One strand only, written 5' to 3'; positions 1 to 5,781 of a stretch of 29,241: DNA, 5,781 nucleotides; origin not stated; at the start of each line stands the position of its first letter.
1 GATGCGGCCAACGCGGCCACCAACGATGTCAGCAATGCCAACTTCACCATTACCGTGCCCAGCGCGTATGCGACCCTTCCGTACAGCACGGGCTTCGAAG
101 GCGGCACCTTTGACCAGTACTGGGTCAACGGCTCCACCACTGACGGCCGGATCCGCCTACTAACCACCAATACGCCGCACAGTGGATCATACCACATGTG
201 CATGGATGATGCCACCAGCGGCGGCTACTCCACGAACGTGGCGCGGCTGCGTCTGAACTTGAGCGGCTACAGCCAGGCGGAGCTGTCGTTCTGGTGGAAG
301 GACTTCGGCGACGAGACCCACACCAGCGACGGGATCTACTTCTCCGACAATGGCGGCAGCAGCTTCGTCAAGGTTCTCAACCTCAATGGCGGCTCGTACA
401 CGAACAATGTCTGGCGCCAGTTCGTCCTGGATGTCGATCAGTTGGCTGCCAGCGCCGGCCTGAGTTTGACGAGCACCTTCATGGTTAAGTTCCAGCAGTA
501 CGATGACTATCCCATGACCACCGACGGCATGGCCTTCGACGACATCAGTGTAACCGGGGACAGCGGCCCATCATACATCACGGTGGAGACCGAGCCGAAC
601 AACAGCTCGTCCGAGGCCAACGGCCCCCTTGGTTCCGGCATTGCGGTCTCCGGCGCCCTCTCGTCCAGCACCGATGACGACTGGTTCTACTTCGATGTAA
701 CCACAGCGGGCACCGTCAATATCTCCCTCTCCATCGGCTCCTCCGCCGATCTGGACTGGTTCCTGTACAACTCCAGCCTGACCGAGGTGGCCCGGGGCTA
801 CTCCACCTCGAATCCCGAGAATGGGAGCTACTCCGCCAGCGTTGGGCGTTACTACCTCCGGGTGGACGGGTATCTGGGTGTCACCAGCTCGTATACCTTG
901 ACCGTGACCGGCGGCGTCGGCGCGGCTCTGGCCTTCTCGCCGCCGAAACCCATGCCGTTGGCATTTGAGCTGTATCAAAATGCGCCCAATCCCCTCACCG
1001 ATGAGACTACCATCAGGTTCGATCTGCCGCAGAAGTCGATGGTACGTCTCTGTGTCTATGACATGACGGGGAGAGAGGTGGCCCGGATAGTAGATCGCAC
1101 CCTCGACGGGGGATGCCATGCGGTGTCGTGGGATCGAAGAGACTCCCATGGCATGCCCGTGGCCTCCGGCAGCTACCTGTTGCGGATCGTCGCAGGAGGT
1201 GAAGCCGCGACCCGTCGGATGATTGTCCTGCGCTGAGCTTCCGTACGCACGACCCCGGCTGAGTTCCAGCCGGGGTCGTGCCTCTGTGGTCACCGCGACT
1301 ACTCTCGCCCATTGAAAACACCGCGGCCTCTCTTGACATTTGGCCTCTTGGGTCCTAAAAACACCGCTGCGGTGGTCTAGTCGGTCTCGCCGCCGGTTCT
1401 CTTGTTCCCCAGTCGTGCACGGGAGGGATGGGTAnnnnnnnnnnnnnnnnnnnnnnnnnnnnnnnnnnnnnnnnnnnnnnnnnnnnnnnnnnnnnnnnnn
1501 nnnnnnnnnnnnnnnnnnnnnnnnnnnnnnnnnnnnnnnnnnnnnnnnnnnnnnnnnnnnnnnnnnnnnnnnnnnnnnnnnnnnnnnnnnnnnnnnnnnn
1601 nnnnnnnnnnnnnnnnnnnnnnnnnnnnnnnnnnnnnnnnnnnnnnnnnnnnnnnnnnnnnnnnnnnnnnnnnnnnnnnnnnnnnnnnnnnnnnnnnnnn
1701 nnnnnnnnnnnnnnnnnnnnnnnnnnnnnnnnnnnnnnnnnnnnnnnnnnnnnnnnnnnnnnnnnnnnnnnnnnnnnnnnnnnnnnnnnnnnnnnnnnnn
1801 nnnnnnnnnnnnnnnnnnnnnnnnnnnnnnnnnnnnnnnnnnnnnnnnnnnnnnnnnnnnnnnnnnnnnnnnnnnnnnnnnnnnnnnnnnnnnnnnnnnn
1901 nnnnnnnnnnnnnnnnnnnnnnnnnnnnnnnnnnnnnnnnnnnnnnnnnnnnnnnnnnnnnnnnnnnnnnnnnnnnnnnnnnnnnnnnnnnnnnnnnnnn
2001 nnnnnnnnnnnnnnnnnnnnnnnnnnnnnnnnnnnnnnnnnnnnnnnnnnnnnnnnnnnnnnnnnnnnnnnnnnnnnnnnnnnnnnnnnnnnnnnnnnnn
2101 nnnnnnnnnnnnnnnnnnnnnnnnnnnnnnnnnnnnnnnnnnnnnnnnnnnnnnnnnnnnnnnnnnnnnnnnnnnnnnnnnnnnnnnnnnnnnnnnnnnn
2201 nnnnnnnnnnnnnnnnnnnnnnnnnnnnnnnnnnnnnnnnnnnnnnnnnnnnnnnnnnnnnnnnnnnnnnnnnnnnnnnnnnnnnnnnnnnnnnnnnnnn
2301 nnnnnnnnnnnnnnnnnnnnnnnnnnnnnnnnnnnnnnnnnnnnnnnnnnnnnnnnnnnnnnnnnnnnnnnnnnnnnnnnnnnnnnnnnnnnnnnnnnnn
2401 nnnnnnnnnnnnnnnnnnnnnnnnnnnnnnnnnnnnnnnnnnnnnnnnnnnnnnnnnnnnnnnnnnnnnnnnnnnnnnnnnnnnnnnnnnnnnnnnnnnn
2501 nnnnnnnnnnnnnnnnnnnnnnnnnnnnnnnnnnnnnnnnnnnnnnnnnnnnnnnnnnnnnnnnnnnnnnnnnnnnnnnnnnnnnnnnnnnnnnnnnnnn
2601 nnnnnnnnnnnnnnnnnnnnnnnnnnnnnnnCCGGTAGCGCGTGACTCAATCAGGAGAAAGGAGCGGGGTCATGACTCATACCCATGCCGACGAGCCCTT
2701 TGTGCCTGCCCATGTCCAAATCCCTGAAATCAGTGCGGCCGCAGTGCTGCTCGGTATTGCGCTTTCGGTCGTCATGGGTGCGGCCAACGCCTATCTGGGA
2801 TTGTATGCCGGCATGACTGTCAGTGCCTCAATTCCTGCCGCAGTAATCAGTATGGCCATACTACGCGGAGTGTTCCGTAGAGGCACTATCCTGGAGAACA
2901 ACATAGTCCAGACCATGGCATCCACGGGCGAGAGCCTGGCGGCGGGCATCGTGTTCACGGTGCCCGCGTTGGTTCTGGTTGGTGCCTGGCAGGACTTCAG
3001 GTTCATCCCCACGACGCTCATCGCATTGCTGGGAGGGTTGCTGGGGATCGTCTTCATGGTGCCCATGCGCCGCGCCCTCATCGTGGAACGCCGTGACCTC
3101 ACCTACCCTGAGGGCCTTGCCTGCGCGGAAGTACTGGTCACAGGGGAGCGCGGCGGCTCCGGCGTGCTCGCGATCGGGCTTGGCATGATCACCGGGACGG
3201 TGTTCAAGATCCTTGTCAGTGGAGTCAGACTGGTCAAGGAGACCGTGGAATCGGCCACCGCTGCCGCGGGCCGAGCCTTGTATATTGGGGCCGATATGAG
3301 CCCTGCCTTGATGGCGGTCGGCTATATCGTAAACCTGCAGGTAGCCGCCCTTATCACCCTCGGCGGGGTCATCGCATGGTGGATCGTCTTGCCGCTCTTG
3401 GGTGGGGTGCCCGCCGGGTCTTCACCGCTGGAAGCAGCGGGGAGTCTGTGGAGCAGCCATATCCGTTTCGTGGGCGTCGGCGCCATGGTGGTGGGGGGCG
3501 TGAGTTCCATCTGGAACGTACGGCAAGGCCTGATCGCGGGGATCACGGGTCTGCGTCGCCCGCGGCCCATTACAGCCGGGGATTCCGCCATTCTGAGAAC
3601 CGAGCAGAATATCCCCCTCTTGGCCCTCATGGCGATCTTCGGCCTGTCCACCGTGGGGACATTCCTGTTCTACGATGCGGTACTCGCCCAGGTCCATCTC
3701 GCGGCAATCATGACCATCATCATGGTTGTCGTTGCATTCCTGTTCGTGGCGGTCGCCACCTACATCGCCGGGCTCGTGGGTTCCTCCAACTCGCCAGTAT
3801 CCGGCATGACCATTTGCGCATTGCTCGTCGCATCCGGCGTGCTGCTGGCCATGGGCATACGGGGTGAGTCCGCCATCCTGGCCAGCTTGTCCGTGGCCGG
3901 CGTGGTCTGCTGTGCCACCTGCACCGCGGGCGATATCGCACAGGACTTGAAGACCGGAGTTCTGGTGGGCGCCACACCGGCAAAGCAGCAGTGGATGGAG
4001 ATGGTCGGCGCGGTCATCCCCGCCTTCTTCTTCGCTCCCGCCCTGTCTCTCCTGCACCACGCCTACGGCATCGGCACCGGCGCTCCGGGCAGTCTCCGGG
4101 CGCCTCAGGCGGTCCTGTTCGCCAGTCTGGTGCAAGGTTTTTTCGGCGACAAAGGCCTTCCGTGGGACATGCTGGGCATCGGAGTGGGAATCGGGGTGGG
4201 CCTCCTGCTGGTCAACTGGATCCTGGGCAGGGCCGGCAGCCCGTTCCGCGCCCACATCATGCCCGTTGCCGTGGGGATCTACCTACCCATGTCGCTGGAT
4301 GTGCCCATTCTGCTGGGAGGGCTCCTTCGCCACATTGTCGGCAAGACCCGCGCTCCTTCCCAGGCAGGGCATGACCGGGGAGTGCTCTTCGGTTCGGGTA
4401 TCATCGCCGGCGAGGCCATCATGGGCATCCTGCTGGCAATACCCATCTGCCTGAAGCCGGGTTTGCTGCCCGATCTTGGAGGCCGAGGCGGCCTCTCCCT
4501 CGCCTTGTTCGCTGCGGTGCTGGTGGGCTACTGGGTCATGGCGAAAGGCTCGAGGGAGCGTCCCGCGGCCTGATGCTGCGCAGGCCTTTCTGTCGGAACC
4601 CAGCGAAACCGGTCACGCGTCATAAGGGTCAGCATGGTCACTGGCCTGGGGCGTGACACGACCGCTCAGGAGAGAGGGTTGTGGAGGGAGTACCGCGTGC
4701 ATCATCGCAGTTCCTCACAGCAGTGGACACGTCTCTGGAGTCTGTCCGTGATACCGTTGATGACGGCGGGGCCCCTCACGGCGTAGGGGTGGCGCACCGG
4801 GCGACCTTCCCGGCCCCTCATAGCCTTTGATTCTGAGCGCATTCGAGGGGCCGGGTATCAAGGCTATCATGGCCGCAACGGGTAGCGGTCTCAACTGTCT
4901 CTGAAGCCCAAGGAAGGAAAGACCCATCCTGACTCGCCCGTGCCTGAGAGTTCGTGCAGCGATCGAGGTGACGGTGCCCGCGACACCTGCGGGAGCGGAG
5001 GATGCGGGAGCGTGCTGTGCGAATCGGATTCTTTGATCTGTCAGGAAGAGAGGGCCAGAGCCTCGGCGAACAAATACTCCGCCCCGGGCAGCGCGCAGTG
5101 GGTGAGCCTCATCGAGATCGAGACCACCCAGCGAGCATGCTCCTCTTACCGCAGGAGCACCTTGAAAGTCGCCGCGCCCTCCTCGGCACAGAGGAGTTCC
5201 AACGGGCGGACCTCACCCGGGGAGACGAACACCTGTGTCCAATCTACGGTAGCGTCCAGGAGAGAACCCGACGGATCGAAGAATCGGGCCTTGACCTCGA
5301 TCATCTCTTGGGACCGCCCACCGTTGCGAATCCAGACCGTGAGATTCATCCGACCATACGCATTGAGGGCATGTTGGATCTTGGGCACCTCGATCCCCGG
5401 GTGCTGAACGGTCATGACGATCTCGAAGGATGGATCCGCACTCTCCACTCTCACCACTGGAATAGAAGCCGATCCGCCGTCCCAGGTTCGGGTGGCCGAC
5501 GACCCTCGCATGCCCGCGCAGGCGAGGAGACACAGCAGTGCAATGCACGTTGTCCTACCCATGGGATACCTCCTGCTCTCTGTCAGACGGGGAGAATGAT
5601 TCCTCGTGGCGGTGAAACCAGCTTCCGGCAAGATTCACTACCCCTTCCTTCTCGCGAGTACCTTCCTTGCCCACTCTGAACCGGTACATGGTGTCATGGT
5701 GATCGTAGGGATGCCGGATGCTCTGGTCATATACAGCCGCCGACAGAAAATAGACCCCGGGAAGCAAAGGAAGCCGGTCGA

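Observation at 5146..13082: CPA-like GDP-D-rhamnose / Wzm-Wzt locus interrupted by a c-di-GMP-producing two-component pair, without glycosyltransferases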

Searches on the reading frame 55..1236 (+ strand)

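Call 5: search_protein_families(library=pfam, proteins=[window:55-1236:+])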
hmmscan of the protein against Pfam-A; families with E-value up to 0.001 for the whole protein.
window:55-1236:+ (393 aa): 3 families
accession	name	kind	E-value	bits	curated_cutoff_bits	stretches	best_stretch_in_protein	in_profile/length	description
PF04151.21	PPC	-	1.7e-07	32.4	25.9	1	208-272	2-70/70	Bacterial pre-peptidase C-terminal domain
PF13860.13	FlgD_ig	-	5.6e-07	29.9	27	1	316-380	10-75/79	FlgD Ig-like domain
PF18962.6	Por_Secre_tail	-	6.4e-05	23.6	27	0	311-391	3-75/75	Secretion system C-terminal sorting domain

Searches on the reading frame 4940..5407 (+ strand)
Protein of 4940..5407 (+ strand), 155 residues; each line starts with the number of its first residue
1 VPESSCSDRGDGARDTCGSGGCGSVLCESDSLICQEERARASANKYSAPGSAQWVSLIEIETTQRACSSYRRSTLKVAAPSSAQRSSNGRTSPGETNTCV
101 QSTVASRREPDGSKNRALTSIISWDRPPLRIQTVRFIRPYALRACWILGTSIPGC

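Call 6: search_protein_families(library=pfam, proteins=[window:4940-5407:+])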
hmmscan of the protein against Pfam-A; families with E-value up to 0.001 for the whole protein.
window:4940-5407:+ (155 aa): 0 families

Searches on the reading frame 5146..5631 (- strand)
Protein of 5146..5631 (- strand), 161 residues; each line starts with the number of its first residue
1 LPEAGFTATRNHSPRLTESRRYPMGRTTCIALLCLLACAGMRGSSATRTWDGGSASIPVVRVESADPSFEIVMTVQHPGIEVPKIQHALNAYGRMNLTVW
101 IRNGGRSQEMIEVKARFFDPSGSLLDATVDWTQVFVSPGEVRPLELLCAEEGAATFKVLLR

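Call 3: search_protein_families(library=pfam, proteins=[window:5146-5631:-])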
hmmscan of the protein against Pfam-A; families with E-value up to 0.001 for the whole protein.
window:5146-5631:- (161 aa): 0 families

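Call 4: search_protein_families(library=ncbifam, proteins=[window:5146-5631:-])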
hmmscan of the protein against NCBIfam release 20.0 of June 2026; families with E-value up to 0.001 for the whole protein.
window:5146-5631:- (161 aa): 0 families

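Call 17: search_protein_families(library=pfam, proteins=[window:5149-5562:-], max_evalue=10)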
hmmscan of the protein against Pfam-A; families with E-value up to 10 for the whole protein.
seq(138 aa): 2 families
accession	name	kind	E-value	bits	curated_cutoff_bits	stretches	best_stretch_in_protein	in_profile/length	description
PF07233.18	DUF1425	-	0.057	13.8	28.3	1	57-138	14-95/96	Protein of unknown function (DUF1425)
PF13669.12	Glyoxalase_4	-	0.17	12.6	27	1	53-93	1-42/109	Glyoxalase/Bleomycin resistance protein/Dioxygenase superfamily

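Call 31: find_homologous_proteins(query=window:5149-5562:-, max_evalue=0.001)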
Query seq(138 aa) (138 aa): 4 proteins with E <= 0.001 among 18 candidates.
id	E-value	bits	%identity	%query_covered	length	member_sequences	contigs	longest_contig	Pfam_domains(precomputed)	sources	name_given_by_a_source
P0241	1.5e-86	305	100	100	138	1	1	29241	-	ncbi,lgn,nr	ncbi:hypothetical protein JXA88_04975 [Candidatus Fermentibacteria bacterium]|nr:hypothetical protei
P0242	1.4e-64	234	78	100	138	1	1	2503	-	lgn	-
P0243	2.1e-60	220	70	100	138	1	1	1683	-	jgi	-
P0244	1.2e-58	215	72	96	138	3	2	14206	-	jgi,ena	-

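Call 42: search_solved_structures(query=A5, max_evalue=10)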
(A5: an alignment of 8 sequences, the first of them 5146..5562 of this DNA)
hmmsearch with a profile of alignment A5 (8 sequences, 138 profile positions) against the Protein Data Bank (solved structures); distinct sequences matched with E-value up to 10: 1.
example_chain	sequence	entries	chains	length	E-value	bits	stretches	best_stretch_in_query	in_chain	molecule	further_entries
9vy3_A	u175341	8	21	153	1.3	12.1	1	92-134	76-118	Propeptide, PepSY amd peptidase M4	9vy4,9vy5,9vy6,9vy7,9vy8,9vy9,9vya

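Call 48: predict_structure(alignment_id=A6)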
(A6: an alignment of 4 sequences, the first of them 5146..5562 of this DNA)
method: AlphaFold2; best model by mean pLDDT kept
length: 138 residues; sequences in the alignment: 4
mean_pLDDT: 68.3   pTM: 0.59
mean pLDDT of the five models: 68.3, 66.6, 64.7, 63.2, 61.5
residues with pLDDT >= 90: 11; 70-90: 73; 50-70: 20; < 50: 34
segments of 3 or more residues with pLDDT < 50: 1-4, 14-43
pLDDT, mean of each block of 10 residues (from residue 1): 52 43 35 33 53 71 78 85 89 84 82 91 84 77
secondary structure, 60 per line:
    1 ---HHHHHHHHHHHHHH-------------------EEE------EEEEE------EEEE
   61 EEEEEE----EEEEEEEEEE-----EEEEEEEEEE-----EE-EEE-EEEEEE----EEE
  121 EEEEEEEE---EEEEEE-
elements in order: H4-17 E37-39 E46-50 E57-66 E71-80 E86-95 E104-106 E108-113 E118-128 E132-137

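Call 50: search_protein_representatives(alignment_id=A6)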
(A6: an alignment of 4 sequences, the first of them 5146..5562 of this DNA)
Query: 4 sequences, 138 profile positions. Proteins with E-value up to 0.001 (for the whole library): 13; up to 1e-10: 3; up to 1e-30: 2. The best 13 are listed.
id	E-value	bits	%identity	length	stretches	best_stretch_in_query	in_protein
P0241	4.7e-80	282.5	-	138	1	1-138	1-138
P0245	1.8e-36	141.3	-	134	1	4-138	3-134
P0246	4.8e-12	62.2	-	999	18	13-51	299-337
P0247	1.3e-09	54.4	-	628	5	48-123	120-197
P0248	1.3e-07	47.9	-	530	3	61-128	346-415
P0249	1.3e-06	44.7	-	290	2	51-135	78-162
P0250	2.1e-06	44.0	-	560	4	44-116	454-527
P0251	4.0e-06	43.1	-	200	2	52-126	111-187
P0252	4.0e-06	43.0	-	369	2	53-123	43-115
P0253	4.6e-05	39.6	-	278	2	54-138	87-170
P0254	8.2e-05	38.8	-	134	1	44-138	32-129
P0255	3.8e-04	36.6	-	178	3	13-50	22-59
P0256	7.0e-04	35.8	-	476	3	56-130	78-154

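Call 51: search_protein_families(library=pfam, proteins=[P0245, P0247, P0248, P0249, P0250, P0251, P0252, P0253, P0254, P0256], max_evalue=0.01)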
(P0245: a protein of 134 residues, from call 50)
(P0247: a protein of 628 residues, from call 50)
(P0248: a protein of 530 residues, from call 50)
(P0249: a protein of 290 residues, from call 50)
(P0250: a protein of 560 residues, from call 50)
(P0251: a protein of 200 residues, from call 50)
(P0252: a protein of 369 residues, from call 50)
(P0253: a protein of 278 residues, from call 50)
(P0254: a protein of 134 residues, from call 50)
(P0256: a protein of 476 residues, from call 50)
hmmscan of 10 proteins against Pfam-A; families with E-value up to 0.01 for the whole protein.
P0245 (134 aa): 1 family
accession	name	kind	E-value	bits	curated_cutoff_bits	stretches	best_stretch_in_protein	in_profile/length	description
PF07233.18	DUF1425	-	0.00081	19.7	28.3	1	63-134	22-95/96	Protein of unknown function (DUF1425)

P0247 (628 aa): 2 families
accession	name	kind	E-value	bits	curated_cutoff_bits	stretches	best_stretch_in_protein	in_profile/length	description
PF11906.13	DUF3426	-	1.4e-11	45.1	27.7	0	126-191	51-125/147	Protein of unknown function (DUF3426)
PF11355.13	DUF3157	-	0.00011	22.4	21.7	0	355-389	114-148/199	Protein of unknown function (DUF3157)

P0248 (530 aa): 3 families
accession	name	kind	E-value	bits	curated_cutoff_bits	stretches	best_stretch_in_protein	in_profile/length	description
PF11906.13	DUF3426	-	4.8e-11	43.4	27.7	0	450-488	61-101/147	Protein of unknown function (DUF3426)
PF13240.11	Zn_Ribbon_1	-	1.5e-07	31.4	25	1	2-24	1-23/23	zinc-ribbon domain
PF12773.13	DZR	-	7.4e-05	23.3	27.3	1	3-25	1-23/45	Double zinc ribbon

P0249 (290 aa): 1 family
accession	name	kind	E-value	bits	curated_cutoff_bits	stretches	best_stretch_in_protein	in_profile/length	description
PF07233.18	DUF1425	-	1.6e-21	76.4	28.3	2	187-273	9-96/96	Protein of unknown function (DUF1425)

P0250 (560 aa): 0 families

P0251 (200 aa): 3 families
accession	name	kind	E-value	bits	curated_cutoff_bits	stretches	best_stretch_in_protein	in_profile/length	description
PF11906.13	DUF3426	-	1.8e-11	44.7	27.7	1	115-198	53-146/147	Protein of unknown function (DUF3426)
PF15418.12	DUF4625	-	0.0015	19.3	27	0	69-141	21-92/131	Domain of unknown function (DUF4625)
PF23619.1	Ig_VWA7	-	0.0019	18.9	27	0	76-120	9-53/104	VWA7 Ig-like domain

P0252 (369 aa): 1 family
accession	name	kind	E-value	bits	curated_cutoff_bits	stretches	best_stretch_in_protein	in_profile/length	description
PF11906.13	DUF3426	-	3.4e-13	50.3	27.7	1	61-96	68-103/147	Protein of unknown function (DUF3426)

P0253 (278 aa): 1 family
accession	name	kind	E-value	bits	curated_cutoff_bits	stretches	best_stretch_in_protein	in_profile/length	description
PF07233.18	DUF1425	-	3.5e-19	68.9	28.3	2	189-277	6-94/96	Protein of unknown function (DUF1425)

P0254 (134 aa): 1 family
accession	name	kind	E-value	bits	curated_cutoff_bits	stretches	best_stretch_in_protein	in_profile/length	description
PF07233.18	DUF1425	-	1.9e-10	41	28.3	1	38-129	3-95/96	Protein of unknown function (DUF1425)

P0256 (476 aa): 2 families
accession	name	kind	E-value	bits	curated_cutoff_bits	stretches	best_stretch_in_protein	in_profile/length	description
PF11906.13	DUF3426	-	2.2e-05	25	27.7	0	176-250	52-137/147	Protein of unknown function (DUF3426)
PF24318.1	DUF7490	-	0.0012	18.9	27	0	400-450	21-69/106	Domain of unknown function (DUF7490)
